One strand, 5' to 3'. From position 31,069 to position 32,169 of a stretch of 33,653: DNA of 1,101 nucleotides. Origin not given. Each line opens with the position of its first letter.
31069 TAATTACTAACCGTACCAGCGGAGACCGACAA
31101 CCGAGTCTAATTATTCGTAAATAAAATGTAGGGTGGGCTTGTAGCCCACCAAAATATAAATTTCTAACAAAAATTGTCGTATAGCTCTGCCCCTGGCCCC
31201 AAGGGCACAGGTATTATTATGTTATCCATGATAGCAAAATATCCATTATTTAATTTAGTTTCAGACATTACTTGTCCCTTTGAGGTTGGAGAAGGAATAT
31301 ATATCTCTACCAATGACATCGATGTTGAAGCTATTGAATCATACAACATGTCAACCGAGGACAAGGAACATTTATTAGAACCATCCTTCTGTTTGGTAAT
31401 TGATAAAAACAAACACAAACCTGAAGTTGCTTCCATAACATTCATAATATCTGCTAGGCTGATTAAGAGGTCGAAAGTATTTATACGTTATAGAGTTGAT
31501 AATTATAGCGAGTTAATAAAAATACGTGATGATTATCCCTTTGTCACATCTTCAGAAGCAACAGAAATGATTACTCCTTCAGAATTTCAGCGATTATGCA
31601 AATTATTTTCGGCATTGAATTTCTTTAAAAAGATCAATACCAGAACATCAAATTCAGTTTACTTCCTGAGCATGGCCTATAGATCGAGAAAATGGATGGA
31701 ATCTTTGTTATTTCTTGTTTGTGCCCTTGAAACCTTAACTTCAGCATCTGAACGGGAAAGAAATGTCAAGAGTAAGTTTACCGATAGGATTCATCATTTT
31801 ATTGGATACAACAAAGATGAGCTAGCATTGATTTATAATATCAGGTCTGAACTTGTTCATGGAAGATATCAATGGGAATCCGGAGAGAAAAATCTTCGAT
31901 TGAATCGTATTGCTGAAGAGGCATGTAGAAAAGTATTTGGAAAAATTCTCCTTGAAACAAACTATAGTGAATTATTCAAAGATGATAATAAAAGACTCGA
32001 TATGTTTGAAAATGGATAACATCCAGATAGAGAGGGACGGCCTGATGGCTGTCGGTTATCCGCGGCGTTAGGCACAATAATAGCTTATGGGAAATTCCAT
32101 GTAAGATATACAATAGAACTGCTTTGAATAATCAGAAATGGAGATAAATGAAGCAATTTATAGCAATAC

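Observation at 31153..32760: AT-rich two-gene islet: HEPN-like (Rx4H) protein plus membrane-anchored partner, a candidate undescribed toxin/defence module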

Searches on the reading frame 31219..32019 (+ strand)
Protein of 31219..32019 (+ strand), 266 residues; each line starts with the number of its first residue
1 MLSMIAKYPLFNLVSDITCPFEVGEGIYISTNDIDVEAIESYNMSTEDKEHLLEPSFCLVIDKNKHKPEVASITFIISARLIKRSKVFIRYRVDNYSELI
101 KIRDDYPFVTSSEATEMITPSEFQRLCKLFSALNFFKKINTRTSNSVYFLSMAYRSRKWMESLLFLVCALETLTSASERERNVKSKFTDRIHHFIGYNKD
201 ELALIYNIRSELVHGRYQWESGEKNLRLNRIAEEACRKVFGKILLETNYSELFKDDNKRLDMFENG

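Call 5: search_protein_families(library=pfam, proteins=[window:31219-32019:+], max_evalue=1)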
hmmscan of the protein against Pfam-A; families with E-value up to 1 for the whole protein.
window:31219-32019:+ (266 aa): 1 family
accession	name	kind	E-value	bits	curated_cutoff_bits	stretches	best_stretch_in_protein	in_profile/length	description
PF12208.14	DUF3601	-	0.073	13.7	22.3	1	14-45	33-64/79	Domain of unknown function (DUF3601)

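Call 6: search_protein_families(library=padloc, proteins=[window:31219-32019:+], max_evalue=1)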
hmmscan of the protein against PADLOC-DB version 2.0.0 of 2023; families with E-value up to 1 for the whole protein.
window:31219-32019:+ (266 aa): 1 family
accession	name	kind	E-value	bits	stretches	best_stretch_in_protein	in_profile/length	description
PDLC04943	PDC-S17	-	0.0052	14.2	1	27-93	72-137/199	-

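Call 7: find_homologous_proteins(query=window:31219-32019:+, max_evalue=0.01)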
Query window:31219-32019:+ (266 aa): 85 proteins with E <= 0.01 among 326 candidates.
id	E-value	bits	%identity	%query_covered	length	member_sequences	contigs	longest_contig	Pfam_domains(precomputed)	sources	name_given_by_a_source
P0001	6.2e-172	588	100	100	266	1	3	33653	-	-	-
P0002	7.6e-151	519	89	98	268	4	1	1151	-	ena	-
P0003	2.4e-149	514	87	99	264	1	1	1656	-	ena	-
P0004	6.2e-146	503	87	99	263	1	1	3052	-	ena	-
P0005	2.8e-145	501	86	100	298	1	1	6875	-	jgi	-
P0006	3.9e-143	494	86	99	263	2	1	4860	-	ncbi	-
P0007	8.9e-141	486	86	100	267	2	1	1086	-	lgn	-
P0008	4.6e-140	483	84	99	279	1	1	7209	-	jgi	jgi:hypothetical protein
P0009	3.8e-132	458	80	100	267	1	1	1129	-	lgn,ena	-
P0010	2.6e-128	445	78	99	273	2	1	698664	-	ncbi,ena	-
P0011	8.9e-126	437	76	99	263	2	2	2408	-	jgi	-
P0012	7.2e-111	388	75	89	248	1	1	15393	-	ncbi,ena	-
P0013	1.3e-100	354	62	99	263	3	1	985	-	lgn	-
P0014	8.6e-100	352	64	98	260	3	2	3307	-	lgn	-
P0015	4.7e-99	349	62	97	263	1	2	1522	-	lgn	-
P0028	2.1e-86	308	55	97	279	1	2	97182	-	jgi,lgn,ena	-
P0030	4.0e-86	307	56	97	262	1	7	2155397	-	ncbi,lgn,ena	ncbi:MAG: hypothetical protein AABZ65_00485 [Candidatus Omnitrophota bacterium]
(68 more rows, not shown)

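Call 8: search_protein_families(library=ncbifam, proteins=[window:31219-32019:+], max_evalue=1)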
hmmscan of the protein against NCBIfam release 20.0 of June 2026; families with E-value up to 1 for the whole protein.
window:31219-32019:+ (266 aa): 1 family
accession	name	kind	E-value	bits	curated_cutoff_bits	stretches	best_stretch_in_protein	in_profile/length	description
TIGR02928.1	TIGR02928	subfamily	0.058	12.2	181.3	1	141-211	144-214/366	orc1/cdc6 family replication initiation protein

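Call 9: search_solved_structures(query=window:31219-32019:+, max_evalue=10)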
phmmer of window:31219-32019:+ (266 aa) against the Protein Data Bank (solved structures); distinct sequences matched with E-value up to 10: 0.

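Call 13: search_solved_structures(query=A1, max_evalue=10, show_alignments=3)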
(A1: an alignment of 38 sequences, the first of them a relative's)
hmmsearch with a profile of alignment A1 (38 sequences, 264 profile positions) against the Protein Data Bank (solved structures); distinct sequences matched with E-value up to 10: 0.

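Call 14: find_encoding_contigs(protein=P0010, flank=6000, max_places=2)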
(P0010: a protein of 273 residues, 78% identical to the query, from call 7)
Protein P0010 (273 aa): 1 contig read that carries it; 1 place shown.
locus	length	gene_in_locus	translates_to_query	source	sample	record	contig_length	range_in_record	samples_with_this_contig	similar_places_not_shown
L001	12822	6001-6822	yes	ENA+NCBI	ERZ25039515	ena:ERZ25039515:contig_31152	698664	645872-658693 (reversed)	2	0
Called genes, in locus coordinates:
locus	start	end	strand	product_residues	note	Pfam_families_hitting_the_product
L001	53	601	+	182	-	-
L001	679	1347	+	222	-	PF00072:Response_reg, PF00486:Trans_reg_C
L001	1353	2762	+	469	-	PF08521:2CSK_N (faint), PF00672:HAMP (weak), PF26769:HAMP_PhoQ (weak), PF00512:HisKA, PF02518:HATPase_c, PF14501:HATPase_c_5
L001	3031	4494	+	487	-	PF22842:Pel9A-like_beta_helix, PF13229:Beta_helix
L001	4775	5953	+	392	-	PF01916:DS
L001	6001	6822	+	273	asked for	-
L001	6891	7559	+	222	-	-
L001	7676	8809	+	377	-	PF00278:Orn_DAP_Arg_deC, PF02784:Orn_Arg_deC_N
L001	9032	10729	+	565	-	PF08240:ADH_N, PF13602:ADH_zinc_N_2 (faint), PF00107:ADH_zinc_N (faint)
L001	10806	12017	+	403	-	PF00596:Aldolase_II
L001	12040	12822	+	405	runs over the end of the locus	PF00364:Biotin_lipoyl, PF25984:BSH_YknX (faint), PF02817:E3_binding, PF00198:2-oxoacid_dh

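Call 15: find_encoding_contigs(protein=P0030, flank=6000, max_places=2)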
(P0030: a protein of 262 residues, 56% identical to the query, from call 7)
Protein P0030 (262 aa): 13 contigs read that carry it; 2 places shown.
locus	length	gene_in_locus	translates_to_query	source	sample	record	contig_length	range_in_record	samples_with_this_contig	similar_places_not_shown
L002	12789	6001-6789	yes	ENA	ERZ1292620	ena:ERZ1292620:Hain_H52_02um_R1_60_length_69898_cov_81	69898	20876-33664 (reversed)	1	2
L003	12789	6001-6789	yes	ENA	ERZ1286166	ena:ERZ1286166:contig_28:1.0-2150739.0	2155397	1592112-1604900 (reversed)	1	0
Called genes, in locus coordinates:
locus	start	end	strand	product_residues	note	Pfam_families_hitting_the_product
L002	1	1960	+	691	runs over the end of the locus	PF13588:HSDR_N_2, PF02384:N6_Mtase, PF07669:Eco57I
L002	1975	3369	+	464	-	PF01420:Methylase_S (faint)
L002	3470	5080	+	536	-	PF02810:SEC-C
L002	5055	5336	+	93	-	-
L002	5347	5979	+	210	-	-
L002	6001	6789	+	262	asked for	-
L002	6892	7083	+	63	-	-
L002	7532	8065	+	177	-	-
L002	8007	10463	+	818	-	PF22548:AEP-TOTE, PF00270:DEAD, PF04851:ResIII, PF00271:Helicase_C (weak)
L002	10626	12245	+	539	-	PF00005:ABC_tran, PF02463:SMC_N (faint), PF13304:AAA_21 (faint), PF12848:ABC_tran_Xtn, PF00005:ABC_tran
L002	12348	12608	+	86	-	-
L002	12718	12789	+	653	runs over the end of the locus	PF16177:ACAS_N, PF00501:AMP-binding, PF13193:AMP-binding_C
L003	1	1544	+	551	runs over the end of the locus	PF13588:HSDR_N_2, PF02384:N6_Mtase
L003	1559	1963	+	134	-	PF02384:N6_Mtase (weak)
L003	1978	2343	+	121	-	-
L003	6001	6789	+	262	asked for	-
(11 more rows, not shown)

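Call 16: find_encoding_contigs(protein=P0028, flank=6000, max_places=2)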
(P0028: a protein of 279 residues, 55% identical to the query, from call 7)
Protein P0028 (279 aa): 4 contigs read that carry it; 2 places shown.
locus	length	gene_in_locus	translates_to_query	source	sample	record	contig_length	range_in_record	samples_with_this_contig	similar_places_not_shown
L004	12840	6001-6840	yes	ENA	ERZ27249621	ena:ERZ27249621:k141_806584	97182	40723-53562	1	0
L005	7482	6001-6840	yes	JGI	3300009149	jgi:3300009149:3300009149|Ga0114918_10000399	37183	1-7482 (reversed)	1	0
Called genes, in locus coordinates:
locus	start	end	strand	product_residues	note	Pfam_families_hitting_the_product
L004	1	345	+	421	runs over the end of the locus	PF01420:Methylase_S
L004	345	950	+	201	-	-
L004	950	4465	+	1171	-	PF04313:HSDR_N, PF00270:DEAD, PF04851:ResIII, PF18766:SWI2_SNF2, PF22679:T1R_D3-like, PF00717:Peptidase_S24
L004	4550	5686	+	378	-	-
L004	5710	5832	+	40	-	-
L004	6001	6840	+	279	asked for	-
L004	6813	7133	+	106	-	-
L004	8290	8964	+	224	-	PF09952:AbiEi_2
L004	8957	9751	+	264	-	PF12281:NTP_transf_8 (weak)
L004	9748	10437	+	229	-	PF00149:Metallophos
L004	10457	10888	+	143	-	-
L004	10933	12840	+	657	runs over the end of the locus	PF12161:HsdM_N, PF02384:N6_Mtase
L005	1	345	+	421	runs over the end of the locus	PF01420:Methylase_S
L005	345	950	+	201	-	-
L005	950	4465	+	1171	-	PF04313:HSDR_N, PF00270:DEAD, PF04851:ResIII, PF18766:SWI2_SNF2, PF22679:T1R_D3-like, PF00717:Peptidase_S24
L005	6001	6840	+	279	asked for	-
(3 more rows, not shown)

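Call 17: find_related_loci(query=A1, collection=genome_contigs, flank=8000)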
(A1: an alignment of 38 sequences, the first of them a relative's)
Query A1 (266 aa) in genome_contigs; peptide patterns used: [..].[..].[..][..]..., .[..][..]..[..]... (x = any residue, [..] = any of these).
30 stretches matched a pattern; 6 encode a relative of the query (tblastn E <= 1e-3); 6 distinct loci.
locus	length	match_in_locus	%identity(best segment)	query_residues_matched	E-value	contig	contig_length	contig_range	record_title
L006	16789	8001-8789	78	4-266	2e-137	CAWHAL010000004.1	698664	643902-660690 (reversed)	MAG: uncultured Planctomycetota bacterium isolate MFD04408.bin.1.172 genome assembly, contig: contig_31152, whole genome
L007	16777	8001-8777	56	5-263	4e-95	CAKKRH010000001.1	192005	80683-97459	Omnitrophica bacterium GWA2_41_15 isolate Hainich-H52-bin157-1 genome assembly, contig: H52-bin157_1_Hain_H52_02um_R3_9_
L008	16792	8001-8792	50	1-263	2e-84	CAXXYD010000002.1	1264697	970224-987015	MAG: Desulfosarcinaceae bacterium isolate d8a7a971-57cf-42a0-aaa7-90f8cedb306c genome assembly, contig: contig_2, whole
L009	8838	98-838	53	18-264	2e-82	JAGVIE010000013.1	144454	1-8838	MAG: Bacteroidetes bacterium isolate DeMMO2_4 c_000000004409, whole genome shotgun sequence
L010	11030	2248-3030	46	3-263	4e-77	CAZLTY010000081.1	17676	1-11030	MAG TPA_asm: uncultured Pirellulales bacterium isolate binchicken_co142_456 genome assembly, contig: NODE_9317_length_17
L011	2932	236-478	56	183-263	2e-23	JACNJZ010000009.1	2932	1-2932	MAG: Candidatus Desulfobia pelagia NIOZ-UU_NODE_50770_length_2932_cov_5.82829, whole genome shotgun sequence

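Call 18: predict_structure(alignment_id=A1)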
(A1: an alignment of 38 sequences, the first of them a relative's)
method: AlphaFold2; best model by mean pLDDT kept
length: 266 residues; sequences in the alignment: 38
mean_pLDDT: 93.1   pTM: 0.89
mean pLDDT of the five models: 93.1, 92.9, 92.6, 92.1, 90.9
residues with pLDDT >= 90: 228; 70-90: 34; 50-70: 3; < 50: 1
segments of 3 or more residues with pLDDT < 50: none
pLDDT, mean of each block of 10 residues (from residue 1): 83 96 97 92 87 96 95 95 92 87 75 90 96 97 98 92 97 95 97 98 98 92 93 97 92 95 90
secondary structure, 60 per line:
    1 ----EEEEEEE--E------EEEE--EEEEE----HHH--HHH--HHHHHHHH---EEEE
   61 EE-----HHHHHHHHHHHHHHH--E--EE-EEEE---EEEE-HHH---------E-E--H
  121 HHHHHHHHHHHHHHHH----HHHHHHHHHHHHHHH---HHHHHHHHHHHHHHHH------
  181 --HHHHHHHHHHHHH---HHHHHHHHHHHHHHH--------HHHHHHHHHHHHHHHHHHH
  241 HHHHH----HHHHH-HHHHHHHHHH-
elements in order: E5-11 E21-24 E27-31 H46-53 E57-62 H68-82 E91-94 E98-101 H120-136 H141-155 H159-174 H183-195 H199-213 H222-245 H250-254 H256-265

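Call 20: find_related_loci(query=A1, collection=metagenome_contigs, flank=8000)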
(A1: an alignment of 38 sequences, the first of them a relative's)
Query A1 (266 aa) in metagenome_contigs; peptide patterns used: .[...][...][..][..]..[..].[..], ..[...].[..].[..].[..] (x = any residue, [..] = any of these).
208 stretches matched a pattern; 24 encode a relative of the query (tblastn E <= 1e-3); 24 distinct loci.
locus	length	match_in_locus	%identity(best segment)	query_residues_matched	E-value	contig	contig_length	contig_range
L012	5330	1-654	100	49-266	4e-148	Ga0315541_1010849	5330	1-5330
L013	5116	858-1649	77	4-266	2e-136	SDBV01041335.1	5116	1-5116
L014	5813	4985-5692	75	5-240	5e-118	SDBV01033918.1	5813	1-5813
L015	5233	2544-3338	58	1-265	4e-102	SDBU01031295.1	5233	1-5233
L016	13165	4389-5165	56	5-263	2e-96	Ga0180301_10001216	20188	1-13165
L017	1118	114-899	56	2-263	2e-103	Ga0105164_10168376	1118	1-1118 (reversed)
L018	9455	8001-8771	55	8-264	6e-94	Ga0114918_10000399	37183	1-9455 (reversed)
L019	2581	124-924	52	1-266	1e-95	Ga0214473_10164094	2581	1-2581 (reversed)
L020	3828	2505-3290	52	5-266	4e-93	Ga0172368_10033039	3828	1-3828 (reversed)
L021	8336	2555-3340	52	5-266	2e-92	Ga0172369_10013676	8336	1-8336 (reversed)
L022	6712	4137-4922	52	5-266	2e-92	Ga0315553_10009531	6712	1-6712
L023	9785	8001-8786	52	5-266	2e-92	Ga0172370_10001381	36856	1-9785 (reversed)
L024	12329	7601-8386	52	5-266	2e-92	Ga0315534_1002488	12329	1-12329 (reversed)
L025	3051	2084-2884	52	1-266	1e-93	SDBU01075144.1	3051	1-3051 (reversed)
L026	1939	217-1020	51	1-266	1e-93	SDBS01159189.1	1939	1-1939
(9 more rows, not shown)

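Call 21: fold_search(model_id=the predicted structure, library=pdb)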
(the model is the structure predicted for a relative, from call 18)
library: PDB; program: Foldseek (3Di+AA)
matches with E <= 10: 198; with E <= 0.001: 0
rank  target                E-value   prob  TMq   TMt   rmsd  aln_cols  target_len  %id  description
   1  4ams                  3.5e-01  0.12  0.17  0.14  14.9       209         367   12  A Megaviridae ORFan gene encode a new nucleotidyl transferase (released 2013-03-20)
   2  2hsb                  3.9e-01  0.66  0.25  0.45   8.2       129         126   13  Crystal structure of a hepn domain containing protein (af_0298) from archaeoglobus fulgidus at 1.95 A resolution (released 2006-08-15)
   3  7z0l_B                9.6e-01  0.06  0.11  0.10  17.4       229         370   12  IL-27 signalling complex (released 2022-07-27)
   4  6yes_A                1.1e+00  0.06  0.14  0.06  17.6       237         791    9  Crystal structure of type I-D CRISPR-Cas nuclease Cas10d (released 2020-10-28)
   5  6tug_E                1.4e+00  0.41  0.31  0.21  11.4       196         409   13  Enterococcus italicus Csm6 bound to cyclic hexa-2'-fluoro-hexa-dAMP (released 2020-02-26)
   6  1ya9                  1.4e+00  0.08  0.13  0.18  14.7       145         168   11  Crystal Structure of the 22kDa N-Terminal Fragment of Mouse Apolipoprotein E (released 2005-06-07)
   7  7d3u_A                1.4e+00  0.05  0.13  0.05  17.8       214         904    9  Structure of Mrp complex from Dietzia sp. DQ12-45-1b (released 2020-12-09)
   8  4z9h_B                1.5e+00  0.07  0.13  0.19  13.8       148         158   14  Asp-Tar from E. coli (released 2016-07-20)
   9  3pm1_B                1.6e+00  0.08  0.16  0.19  13.0       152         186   11  Structure of QacR E90Q bound to Ethidium (released 2011-07-13)
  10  9jws_A                1.7e+00  0.06  0.13  0.15  18.4       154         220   16  Haloquadratum walsbyi middle rhodopsin (released 2025-05-21)
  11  3gqt_C                1.7e+00  0.06  0.14  0.11  14.9       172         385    9  Crystal structure of glutaryl-CoA dehydrogenase from Burkholderia pseudomallei with fragment (1,4-dimethyl-1,2,3,4-tet (released 2009-04-28)
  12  6kcr_A                1.7e+00  0.18  0.21  0.29  10.9       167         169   13  X-ray structure of the MtlR-HPr complex from Escherichia coli (released 2019-10-09)
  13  6es9_A                1.7e+00  0.03  0.15  0.10  16.4       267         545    9  Methylsuccinyl-CoA dehydrogenase of Paracoccus denitrificans with bound flavin adenine dinucleotide (released 2018-01-03)
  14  6tug_H                2.0e+00  0.23  0.28  0.20  11.9       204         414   13  Enterococcus italicus Csm6 bound to cyclic hexa-2'-fluoro-hexa-dAMP (released 2020-02-26)
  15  1wol                  2.0e+00  0.08  0.17  0.25   9.8       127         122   12  Crystal Structure of ST0689, an archaeal HEPN homologue (released 2005-11-22)
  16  7ae6_A                2.2e+00  0.28  0.27  0.43  10.3       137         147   12  Crystal structure of di-AMPylated HEPN(R102A) toxin (released 2020-12-30)
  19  6tug_A                2.6e+00  0.21  0.29  0.20  11.4       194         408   13  Enterococcus italicus Csm6 bound to cyclic hexa-2'-fluoro-hexa-dAMP (released 2020-02-26)
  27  5yjc_A                3.2e+00  0.16  0.28  0.29  12.5       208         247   15  Structural insights into the CRISPR-Cas-associated ribonuclease activity of Staphylococcus epidermidis Csm6 (released 2018-10-17)
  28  6tug_B                3.2e+00  0.16  0.28  0.20  11.9       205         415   12  Enterococcus italicus Csm6 bound to cyclic hexa-2'-fluoro-hexa-dAMP (released 2020-02-26)
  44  6tug_F                3.9e+00  0.16  0.29  0.20  11.7       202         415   12  Enterococcus italicus Csm6 bound to cyclic hexa-2'-fluoro-hexa-dAMP (released 2020-02-26)
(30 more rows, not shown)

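Call 23: search_protein_families(library=pfam, alignment_id=A1, max_evalue=10)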
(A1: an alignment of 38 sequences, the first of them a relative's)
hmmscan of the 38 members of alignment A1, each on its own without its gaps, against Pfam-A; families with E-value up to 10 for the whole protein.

A. member 1, P0001 (266 aa): 1 family
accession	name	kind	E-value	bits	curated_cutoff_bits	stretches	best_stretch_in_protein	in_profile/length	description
PF12208.14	DUF3601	-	0.073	13.7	22.3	1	14-45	33-64/79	Domain of unknown function (DUF3601)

B. families by the number of members that match (of 38 scanned): 10 families
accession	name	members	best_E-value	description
PF10388.15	YkuI_C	5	0.028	EAL-domain associated signalling protein domain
PF14456.11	alpha-hel2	3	0.00017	Alpha-helical domain 2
PF09764.15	Nt_Gln_amidase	3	0.0019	N-terminal glutamine amidase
PF03603.18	DNA_III_psi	1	0.043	DNA polymerase III psi subunit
PF09624.15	DUF2393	1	0.063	Protein of unknown function (DUF2393)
PF22431.2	COG2p_C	1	0.069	COG2p C-terminal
PF12208.14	DUF3601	1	0.073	Domain of unknown function (DUF3601)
PF23790.1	Kyano_Gp96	1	0.1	Kyanoviridae Gp96 protein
PF09382.16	RQC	1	0.15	RQC domain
PF14294.11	DUF4372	1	0.32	Domain of unknown function (DUF4372)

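Call 32: search_protein_representatives(alignment_id=A1)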
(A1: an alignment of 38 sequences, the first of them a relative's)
Query: 38 sequences, 264 profile positions. Proteins with E-value up to 0.001 (for the whole library): 376; up to 1e-10: 76; up to 1e-30: 11. The best 150 are listed.
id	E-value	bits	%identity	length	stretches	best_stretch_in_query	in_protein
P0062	1.3e-115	401.7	-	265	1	1-263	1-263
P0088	1.7e-93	329.1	-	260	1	2-262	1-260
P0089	4.2e-90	318.0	-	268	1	2-262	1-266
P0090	2.4e-87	309.0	-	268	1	2-263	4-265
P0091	1.7e-80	286.5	-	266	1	3-262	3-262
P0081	4.0e-76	272.2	-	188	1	2-184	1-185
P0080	7.3e-76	271.3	-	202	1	64-262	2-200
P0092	4.5e-69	249.1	-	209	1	1-200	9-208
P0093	1.0e-42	162.6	-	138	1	1-130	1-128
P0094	2.4e-34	135.2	-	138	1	2-128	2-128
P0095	7.0e-34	133.7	-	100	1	165-262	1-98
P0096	3.8e-29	118.2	-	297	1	5-256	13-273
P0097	4.8e-26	108.0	-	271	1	5-247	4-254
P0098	5.6e-26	107.8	-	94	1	2-86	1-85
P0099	4.0e-23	98.5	-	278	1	38-256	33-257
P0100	9.4e-22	93.9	-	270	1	3-261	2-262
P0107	2.1e-19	86.3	-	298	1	22-262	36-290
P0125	2.4e-15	72.9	-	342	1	72-257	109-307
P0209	4.3e-07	45.9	-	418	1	89-245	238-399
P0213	7.2e-07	45.1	-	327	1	140-258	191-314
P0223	1.1e-06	44.5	-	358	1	97-221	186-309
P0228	1.5e-06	44.1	-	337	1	140-253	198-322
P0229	1.5e-06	44.1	-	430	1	116-246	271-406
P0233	1.8e-06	43.9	-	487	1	115-216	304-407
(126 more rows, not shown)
